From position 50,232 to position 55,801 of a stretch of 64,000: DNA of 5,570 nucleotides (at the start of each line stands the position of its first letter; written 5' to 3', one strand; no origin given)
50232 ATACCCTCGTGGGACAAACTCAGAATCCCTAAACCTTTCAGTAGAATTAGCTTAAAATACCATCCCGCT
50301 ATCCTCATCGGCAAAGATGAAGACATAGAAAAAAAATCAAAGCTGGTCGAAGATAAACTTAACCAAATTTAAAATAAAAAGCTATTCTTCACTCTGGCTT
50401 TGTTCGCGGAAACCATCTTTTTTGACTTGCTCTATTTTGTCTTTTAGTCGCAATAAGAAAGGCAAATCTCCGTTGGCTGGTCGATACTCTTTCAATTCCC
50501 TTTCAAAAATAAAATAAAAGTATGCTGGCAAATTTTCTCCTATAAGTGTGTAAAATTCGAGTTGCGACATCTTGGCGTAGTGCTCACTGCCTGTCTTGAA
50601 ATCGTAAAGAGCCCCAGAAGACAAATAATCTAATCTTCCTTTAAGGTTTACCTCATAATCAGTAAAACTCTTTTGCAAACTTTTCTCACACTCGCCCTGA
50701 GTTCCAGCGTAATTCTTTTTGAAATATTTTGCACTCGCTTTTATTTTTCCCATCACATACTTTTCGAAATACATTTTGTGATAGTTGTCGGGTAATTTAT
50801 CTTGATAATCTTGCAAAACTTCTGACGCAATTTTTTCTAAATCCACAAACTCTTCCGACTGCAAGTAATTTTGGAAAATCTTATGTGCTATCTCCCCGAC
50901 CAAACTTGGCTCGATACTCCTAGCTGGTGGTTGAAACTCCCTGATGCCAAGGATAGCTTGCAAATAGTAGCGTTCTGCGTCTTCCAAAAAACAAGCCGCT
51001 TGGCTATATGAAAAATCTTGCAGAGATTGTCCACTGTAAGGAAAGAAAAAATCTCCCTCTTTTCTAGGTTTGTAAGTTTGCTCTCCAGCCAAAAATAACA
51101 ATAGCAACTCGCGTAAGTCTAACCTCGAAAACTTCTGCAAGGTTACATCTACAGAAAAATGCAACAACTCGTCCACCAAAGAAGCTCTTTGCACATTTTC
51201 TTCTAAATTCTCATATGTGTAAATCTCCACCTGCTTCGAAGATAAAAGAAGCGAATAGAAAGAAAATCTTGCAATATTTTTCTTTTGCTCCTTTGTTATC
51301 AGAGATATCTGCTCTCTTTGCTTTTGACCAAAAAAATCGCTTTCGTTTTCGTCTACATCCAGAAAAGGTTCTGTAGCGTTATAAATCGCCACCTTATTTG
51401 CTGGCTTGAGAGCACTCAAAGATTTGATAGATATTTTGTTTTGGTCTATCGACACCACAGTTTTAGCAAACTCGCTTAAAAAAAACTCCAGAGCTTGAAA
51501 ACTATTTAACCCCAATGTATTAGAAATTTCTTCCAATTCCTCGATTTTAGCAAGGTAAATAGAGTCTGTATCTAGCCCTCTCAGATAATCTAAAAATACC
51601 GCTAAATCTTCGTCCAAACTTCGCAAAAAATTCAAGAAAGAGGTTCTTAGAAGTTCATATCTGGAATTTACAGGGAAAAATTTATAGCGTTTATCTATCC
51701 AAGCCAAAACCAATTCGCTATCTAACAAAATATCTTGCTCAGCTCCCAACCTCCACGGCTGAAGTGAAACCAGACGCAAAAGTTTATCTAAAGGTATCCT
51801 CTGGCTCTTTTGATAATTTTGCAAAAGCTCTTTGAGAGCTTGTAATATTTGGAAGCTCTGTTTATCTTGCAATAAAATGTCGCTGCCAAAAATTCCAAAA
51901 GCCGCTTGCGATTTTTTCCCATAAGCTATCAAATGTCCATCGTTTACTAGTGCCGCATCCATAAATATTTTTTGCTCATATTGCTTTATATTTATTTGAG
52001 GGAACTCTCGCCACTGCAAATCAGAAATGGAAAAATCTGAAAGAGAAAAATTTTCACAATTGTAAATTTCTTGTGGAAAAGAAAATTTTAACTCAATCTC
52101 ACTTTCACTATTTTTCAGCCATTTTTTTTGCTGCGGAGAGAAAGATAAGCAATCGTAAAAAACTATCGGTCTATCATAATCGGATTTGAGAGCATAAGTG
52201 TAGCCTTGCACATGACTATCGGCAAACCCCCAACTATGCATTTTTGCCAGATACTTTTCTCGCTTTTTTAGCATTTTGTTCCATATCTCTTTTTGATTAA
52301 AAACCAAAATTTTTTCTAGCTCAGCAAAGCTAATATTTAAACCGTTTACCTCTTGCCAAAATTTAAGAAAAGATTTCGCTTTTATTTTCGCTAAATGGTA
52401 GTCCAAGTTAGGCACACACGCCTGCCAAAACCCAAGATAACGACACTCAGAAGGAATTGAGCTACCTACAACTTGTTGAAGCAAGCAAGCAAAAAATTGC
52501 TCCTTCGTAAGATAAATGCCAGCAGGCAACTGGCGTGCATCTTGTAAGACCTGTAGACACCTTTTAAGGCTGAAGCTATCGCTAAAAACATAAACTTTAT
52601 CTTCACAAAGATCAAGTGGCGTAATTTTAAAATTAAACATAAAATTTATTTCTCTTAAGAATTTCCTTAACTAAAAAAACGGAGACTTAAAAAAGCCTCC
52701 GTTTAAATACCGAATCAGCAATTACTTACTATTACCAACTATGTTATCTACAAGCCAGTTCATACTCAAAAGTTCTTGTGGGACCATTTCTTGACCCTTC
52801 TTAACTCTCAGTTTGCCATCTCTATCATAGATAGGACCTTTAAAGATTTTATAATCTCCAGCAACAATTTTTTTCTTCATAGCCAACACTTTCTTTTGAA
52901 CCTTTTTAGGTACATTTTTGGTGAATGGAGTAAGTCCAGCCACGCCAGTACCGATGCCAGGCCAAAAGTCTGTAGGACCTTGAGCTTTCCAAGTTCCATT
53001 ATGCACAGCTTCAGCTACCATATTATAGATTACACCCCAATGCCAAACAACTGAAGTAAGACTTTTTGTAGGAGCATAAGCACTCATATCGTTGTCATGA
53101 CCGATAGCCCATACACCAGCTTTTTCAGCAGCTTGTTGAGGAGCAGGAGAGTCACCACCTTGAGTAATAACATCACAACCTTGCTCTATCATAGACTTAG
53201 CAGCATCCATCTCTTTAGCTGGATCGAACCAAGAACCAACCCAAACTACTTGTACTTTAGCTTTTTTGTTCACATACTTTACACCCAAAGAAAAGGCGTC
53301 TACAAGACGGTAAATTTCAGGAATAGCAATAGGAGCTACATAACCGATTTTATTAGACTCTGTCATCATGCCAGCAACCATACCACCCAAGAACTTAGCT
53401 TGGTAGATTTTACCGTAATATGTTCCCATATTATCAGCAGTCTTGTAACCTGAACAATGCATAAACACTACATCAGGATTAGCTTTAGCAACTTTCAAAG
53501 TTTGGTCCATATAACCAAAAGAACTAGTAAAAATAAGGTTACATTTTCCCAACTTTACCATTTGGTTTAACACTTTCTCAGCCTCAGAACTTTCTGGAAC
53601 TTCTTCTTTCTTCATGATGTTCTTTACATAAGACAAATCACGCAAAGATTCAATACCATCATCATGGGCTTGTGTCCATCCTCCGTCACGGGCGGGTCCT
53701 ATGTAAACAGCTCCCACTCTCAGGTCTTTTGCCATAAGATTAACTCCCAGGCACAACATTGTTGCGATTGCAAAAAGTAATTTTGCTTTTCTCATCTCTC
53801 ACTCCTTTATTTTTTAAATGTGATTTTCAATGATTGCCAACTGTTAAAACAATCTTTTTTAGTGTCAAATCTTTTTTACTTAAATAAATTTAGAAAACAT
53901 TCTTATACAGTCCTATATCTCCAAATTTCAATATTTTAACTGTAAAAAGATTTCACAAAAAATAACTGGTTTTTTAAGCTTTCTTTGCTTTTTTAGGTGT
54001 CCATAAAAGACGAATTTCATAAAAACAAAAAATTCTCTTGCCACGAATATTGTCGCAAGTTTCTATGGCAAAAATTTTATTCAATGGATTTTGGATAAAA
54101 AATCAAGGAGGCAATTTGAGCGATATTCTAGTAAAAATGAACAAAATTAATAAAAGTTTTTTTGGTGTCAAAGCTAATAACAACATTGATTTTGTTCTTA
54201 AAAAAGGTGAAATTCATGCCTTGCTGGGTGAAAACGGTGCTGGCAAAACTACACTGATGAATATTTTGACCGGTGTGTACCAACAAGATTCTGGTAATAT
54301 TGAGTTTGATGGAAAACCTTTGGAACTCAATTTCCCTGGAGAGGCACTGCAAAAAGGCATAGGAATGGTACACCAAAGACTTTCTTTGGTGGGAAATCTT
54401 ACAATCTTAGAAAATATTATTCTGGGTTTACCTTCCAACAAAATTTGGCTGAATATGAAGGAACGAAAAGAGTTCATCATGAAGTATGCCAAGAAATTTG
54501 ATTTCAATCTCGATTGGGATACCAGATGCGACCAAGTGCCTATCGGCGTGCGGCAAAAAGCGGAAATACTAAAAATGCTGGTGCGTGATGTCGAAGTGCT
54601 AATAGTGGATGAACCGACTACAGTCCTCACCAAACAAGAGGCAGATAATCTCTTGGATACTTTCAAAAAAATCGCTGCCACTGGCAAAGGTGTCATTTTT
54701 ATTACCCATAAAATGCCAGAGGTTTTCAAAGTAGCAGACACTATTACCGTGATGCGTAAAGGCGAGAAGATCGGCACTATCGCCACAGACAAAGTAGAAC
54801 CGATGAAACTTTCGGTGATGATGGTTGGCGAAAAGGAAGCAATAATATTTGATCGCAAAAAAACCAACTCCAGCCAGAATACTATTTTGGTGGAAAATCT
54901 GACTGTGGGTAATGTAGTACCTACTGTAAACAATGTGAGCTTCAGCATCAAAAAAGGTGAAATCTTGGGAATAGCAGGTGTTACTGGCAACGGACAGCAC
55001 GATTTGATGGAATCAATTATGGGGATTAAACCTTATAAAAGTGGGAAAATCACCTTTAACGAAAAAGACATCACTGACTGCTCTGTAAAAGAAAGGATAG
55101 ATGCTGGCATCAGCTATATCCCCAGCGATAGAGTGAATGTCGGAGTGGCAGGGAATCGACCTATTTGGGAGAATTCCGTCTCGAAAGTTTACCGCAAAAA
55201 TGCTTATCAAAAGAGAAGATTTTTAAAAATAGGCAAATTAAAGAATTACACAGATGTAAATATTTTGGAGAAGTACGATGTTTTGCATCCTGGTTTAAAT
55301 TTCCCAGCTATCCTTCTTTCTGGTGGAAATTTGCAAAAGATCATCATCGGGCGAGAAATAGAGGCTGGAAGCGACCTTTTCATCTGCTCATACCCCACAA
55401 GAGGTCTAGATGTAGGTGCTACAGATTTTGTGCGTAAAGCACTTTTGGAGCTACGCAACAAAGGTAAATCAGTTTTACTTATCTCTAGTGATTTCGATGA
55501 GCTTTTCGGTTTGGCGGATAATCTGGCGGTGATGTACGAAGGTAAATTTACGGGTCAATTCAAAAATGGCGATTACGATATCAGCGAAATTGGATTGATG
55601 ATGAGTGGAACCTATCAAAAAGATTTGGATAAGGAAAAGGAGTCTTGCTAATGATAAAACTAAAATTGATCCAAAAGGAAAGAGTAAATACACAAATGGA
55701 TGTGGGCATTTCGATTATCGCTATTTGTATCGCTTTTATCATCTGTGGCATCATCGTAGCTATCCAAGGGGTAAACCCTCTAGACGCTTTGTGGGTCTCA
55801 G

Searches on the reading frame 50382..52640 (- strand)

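Call 76: search_protein_families(library=pfam, proteins=[window:50382-52640:-], max_evalue=1e-8)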
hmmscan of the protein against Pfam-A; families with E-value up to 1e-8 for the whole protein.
window:50382-52640:- (752 aa): 1 family
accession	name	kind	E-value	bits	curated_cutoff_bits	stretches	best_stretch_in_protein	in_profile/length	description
PF12705.13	PDDEXK_1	-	3.3e-11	44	22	1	543-701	2-169/247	PD-(D/E)XK nuclease superfamily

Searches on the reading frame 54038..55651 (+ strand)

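Call 76: search_protein_families(library=pfam, proteins=[window:54038-55651:+], max_evalue=1e-8)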
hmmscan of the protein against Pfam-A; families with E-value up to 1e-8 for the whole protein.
window:54038-55651:+ (537 aa): 1 family
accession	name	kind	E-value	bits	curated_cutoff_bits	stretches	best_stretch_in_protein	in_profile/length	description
PF00005.33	ABC_tran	-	9.4e-42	143.3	25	2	48-195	2-137/137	ABC transporter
